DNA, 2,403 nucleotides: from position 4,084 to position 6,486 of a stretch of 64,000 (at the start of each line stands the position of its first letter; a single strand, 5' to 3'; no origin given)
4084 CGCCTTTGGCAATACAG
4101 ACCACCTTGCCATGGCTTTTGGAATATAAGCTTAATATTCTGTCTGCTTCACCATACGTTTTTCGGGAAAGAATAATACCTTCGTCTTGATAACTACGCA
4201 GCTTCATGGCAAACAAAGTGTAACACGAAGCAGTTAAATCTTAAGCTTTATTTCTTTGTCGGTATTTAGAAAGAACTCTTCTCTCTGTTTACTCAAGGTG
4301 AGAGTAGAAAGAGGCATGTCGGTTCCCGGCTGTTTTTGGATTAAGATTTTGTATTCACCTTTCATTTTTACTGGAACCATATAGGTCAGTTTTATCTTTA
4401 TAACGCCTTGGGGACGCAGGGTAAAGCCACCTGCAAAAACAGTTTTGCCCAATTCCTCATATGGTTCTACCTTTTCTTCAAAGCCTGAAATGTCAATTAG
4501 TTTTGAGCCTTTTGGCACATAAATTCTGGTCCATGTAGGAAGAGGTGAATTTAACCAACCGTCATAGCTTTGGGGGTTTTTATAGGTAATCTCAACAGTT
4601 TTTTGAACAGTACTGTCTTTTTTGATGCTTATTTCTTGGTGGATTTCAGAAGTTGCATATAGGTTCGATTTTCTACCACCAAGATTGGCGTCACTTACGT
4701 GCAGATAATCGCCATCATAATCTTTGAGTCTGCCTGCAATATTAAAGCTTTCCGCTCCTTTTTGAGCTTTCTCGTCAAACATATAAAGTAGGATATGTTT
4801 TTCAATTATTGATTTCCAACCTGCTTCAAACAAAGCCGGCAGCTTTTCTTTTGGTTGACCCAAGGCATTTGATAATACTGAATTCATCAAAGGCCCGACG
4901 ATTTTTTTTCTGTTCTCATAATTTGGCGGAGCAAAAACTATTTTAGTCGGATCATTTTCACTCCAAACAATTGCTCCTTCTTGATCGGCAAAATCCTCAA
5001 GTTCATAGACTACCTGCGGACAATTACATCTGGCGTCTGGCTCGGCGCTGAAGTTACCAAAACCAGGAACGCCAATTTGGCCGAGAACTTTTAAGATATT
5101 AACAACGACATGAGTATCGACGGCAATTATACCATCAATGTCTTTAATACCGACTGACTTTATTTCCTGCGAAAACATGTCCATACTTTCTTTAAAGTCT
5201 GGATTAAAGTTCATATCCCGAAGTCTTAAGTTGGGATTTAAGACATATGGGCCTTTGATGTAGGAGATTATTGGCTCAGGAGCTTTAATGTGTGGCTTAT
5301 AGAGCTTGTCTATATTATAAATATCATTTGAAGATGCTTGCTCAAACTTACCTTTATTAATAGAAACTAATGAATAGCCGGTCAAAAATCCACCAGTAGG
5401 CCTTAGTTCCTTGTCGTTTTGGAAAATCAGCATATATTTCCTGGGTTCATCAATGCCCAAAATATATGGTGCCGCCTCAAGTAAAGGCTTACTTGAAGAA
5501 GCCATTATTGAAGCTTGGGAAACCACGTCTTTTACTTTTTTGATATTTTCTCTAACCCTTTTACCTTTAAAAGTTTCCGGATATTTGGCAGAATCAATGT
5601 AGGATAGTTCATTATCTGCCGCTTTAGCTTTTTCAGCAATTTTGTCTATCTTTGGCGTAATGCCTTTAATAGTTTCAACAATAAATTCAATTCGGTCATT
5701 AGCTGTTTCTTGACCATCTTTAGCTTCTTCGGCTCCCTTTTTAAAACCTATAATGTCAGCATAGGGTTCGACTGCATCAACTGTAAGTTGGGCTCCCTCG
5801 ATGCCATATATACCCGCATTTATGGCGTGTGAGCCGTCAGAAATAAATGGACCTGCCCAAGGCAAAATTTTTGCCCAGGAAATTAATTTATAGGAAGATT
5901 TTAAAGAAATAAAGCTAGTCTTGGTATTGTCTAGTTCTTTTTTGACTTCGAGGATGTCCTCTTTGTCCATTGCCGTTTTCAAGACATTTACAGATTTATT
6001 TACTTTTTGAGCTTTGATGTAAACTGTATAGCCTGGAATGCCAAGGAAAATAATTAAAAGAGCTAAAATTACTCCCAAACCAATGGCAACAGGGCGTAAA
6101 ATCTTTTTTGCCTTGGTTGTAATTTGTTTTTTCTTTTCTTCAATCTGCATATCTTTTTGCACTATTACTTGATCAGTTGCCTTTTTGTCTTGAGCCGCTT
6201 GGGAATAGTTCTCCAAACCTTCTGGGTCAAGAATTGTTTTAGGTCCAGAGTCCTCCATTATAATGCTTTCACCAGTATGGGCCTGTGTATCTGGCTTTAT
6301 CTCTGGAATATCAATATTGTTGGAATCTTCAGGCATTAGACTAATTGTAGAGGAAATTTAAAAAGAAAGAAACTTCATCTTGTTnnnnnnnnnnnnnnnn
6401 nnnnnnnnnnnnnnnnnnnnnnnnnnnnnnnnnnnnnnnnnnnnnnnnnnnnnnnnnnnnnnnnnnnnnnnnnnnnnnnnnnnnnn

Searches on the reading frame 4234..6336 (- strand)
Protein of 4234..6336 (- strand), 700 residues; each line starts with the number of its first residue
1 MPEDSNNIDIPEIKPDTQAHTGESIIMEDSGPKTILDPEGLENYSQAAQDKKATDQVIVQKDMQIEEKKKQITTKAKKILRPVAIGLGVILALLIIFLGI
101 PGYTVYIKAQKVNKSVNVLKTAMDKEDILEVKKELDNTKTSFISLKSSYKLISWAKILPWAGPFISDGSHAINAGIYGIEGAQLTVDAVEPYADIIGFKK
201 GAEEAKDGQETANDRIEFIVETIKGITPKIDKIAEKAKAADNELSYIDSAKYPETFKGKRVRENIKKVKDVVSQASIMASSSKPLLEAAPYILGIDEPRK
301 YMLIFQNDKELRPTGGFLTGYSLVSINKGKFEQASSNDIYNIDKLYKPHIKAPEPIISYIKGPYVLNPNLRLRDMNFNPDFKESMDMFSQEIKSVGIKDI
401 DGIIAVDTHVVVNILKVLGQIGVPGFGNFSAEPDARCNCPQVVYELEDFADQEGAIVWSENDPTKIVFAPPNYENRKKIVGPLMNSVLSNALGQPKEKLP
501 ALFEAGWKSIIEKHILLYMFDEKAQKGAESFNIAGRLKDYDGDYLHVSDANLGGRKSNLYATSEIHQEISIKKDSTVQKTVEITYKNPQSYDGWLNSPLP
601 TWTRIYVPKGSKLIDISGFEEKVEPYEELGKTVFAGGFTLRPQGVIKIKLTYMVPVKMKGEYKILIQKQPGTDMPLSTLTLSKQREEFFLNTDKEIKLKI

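Call 5: search_protein_families(library=pfam, proteins=[window:4234-6336:-], max_evalue=0.01)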
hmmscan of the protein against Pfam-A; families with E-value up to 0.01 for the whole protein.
window:4234-6336:- (700 aa): 1 family
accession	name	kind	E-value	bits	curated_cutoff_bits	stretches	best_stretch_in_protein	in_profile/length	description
PF13196.11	DUF4012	-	9.5e-21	75.3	28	1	296-425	1-126/144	Protein of unknown function (DUF4012)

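Call 25: search_protein_families(library=ncbifam, proteins=[window:4234-6336:-], max_evalue=0.01)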
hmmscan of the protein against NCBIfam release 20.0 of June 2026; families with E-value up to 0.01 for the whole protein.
window:4234-6336:- (700 aa): 0 families
